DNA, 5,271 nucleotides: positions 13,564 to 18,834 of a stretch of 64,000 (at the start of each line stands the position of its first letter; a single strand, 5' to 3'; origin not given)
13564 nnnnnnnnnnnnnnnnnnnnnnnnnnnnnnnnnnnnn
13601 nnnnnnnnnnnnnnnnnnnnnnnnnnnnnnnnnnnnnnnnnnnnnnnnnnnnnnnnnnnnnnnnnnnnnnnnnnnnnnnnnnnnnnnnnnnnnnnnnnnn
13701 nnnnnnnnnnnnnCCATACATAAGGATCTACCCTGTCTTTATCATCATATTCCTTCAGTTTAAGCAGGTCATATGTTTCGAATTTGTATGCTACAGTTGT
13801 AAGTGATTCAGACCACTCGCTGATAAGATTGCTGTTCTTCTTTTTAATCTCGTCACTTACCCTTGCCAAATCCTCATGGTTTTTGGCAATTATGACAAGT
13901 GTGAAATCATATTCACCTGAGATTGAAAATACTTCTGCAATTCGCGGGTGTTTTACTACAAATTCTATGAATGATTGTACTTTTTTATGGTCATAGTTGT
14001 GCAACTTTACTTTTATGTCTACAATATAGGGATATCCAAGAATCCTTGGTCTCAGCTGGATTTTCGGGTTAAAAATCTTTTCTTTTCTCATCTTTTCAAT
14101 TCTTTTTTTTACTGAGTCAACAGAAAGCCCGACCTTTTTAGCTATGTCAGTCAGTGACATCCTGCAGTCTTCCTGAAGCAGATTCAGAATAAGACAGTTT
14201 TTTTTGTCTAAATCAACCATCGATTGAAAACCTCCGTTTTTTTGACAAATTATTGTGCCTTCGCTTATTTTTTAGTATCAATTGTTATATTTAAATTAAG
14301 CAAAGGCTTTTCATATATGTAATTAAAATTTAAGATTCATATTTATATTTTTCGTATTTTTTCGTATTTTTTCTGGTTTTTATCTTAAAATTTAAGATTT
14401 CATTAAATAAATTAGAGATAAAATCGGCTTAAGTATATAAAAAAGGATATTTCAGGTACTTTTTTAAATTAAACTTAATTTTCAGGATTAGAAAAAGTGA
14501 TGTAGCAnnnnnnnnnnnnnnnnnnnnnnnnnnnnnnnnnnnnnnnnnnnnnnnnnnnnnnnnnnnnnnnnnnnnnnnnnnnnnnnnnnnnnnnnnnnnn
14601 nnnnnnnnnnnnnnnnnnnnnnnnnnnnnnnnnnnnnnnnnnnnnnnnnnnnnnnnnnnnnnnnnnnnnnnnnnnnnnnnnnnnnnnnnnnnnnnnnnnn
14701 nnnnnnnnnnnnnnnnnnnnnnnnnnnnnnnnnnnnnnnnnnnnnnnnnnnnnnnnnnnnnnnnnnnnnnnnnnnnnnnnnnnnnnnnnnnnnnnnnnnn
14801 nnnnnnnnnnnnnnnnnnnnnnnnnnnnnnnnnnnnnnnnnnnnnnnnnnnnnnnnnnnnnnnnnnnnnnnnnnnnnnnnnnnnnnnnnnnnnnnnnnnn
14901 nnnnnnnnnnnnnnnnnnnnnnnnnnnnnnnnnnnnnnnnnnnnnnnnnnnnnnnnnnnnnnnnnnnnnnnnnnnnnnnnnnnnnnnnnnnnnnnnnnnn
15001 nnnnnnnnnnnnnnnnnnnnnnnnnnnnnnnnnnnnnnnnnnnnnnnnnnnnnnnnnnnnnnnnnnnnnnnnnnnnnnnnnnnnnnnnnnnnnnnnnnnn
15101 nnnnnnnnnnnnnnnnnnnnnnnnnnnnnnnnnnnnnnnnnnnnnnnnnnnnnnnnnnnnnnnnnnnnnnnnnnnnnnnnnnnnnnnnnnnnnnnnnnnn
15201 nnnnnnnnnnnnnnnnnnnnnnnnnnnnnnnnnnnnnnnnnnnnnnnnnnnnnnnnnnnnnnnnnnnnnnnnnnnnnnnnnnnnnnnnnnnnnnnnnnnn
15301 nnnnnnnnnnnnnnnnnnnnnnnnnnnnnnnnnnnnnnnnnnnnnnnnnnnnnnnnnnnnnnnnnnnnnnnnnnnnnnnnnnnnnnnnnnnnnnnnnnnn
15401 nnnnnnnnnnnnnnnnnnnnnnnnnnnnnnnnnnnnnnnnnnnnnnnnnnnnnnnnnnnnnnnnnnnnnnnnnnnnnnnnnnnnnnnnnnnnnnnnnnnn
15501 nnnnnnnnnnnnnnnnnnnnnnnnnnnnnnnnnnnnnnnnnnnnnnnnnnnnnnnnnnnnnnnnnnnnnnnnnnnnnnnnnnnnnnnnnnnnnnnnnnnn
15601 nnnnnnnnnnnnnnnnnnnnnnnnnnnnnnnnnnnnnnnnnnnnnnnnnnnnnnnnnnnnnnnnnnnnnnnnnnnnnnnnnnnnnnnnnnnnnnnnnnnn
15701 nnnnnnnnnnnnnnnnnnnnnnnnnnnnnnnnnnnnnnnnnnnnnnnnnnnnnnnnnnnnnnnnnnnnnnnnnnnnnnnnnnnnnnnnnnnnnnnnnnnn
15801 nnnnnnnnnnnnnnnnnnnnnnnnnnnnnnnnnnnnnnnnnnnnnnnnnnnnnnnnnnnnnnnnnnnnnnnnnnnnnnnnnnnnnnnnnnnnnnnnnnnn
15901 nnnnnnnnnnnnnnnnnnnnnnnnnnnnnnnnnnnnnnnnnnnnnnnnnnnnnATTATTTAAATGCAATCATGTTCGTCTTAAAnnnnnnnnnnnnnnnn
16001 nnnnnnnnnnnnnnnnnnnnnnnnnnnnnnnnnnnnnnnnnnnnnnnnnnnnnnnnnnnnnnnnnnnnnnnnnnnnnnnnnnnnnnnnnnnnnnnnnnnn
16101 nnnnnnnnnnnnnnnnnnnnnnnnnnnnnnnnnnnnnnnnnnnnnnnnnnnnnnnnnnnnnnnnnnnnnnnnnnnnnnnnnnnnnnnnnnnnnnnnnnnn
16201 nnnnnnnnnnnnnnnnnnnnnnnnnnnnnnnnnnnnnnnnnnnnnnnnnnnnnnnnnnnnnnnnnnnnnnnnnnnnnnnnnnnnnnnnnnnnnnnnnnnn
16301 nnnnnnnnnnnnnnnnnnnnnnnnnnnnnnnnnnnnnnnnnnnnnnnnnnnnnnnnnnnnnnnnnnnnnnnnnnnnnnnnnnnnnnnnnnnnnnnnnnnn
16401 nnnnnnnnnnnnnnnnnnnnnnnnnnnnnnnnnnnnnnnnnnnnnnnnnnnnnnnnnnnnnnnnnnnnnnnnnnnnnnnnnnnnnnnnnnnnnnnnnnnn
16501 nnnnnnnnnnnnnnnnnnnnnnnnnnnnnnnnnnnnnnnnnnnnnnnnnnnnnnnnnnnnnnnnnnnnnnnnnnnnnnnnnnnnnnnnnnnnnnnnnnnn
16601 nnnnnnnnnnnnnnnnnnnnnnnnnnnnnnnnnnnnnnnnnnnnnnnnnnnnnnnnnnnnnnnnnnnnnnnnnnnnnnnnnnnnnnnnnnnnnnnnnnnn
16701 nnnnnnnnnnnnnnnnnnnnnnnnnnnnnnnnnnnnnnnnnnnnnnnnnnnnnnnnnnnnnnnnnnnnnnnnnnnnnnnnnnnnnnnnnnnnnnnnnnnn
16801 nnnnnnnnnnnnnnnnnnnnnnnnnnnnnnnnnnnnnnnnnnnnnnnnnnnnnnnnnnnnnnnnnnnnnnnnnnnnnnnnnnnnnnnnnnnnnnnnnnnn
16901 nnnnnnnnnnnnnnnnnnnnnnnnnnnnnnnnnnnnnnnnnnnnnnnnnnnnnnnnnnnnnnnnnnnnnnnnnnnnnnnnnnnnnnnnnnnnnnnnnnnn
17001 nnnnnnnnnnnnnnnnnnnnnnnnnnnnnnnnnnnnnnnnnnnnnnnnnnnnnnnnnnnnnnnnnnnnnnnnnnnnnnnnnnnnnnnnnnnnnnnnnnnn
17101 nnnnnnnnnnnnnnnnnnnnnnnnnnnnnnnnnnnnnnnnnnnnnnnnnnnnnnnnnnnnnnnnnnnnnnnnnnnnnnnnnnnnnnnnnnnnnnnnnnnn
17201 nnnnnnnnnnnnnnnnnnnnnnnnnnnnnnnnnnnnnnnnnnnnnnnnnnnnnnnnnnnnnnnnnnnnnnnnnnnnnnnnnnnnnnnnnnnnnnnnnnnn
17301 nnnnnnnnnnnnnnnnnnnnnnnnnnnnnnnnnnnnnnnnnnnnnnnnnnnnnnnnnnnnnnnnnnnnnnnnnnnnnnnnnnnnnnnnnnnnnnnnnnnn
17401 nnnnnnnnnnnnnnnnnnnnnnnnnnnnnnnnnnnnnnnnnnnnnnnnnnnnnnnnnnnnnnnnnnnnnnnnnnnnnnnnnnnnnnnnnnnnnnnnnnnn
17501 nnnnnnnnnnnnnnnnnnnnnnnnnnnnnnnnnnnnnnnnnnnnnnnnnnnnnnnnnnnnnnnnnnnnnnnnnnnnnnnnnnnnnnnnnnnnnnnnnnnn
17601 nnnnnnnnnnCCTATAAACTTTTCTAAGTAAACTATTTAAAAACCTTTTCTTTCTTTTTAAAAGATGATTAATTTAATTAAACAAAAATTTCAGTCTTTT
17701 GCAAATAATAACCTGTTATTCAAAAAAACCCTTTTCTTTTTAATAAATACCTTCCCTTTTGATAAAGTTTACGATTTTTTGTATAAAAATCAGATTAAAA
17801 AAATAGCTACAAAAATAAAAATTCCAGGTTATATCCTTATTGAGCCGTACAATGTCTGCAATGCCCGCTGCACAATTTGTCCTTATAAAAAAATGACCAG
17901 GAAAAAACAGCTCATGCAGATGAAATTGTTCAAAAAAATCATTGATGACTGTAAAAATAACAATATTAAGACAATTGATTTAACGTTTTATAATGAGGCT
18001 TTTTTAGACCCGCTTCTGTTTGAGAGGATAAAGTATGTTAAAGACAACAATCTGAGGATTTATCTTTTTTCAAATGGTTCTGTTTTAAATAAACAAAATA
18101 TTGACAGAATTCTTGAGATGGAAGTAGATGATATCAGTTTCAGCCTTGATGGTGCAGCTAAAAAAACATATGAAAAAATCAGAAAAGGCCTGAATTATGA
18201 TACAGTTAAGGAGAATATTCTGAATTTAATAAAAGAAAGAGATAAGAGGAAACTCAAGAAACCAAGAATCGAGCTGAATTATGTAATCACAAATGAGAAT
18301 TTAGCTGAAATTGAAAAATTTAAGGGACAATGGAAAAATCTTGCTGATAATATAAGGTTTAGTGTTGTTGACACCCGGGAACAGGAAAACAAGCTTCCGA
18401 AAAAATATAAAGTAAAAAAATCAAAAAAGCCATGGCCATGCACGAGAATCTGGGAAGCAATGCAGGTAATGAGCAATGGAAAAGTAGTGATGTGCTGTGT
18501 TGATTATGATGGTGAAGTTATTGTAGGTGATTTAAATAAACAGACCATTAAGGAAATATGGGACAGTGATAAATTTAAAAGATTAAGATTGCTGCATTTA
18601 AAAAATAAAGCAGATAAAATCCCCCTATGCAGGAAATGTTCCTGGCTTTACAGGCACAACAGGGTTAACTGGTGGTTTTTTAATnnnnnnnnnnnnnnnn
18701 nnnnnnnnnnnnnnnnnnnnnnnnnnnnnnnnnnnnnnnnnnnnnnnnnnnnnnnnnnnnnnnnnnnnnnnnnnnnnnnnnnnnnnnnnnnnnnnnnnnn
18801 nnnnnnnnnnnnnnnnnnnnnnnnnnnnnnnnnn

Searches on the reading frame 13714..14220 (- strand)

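Call 40: search_protein_families(library=pfam, proteins=[window:13714-14220:-], max_evalue=0.001)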
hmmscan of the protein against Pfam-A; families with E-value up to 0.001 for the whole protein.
window:13714-14220:- (169 aa): 4 families
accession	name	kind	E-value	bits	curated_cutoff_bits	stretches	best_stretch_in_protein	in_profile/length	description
PF13404.12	HTH_AsnC-type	-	9.5e-14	51.4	27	1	4-45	1-42/42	AsnC-type helix-turn-helix domain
PF13412.12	HTH_24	-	1.3e-11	44.3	21.9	1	4-47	1-44/48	Winged helix-turn-helix DNA-binding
PF01037.27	AsnC_trans_reg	-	1e-09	38.5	25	1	74-125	6-56/73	Lrp/AsnC ligand binding domain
PF08280.17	HTH_Mga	-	8.5e-05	22.9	23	1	6-45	5-44/59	M protein trans-acting positive regulator (MGA) HTH domain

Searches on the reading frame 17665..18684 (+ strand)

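Call 40: search_protein_families(library=pfam, proteins=[window:17665-18684:+], max_evalue=0.001)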
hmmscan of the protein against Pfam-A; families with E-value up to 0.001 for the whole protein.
window:17665-18684:+ (340 aa): 2 families
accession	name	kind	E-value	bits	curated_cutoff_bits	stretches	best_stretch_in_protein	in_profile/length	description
PF13186.11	SPASM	-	3.7e-17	62.8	21.5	1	259-325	1-66/67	Iron-sulfur cluster-binding domain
PF04055.27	Radical_SAM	-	3.2e-15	57.1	29.5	1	59-191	1-139/166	Radical SAM superfamily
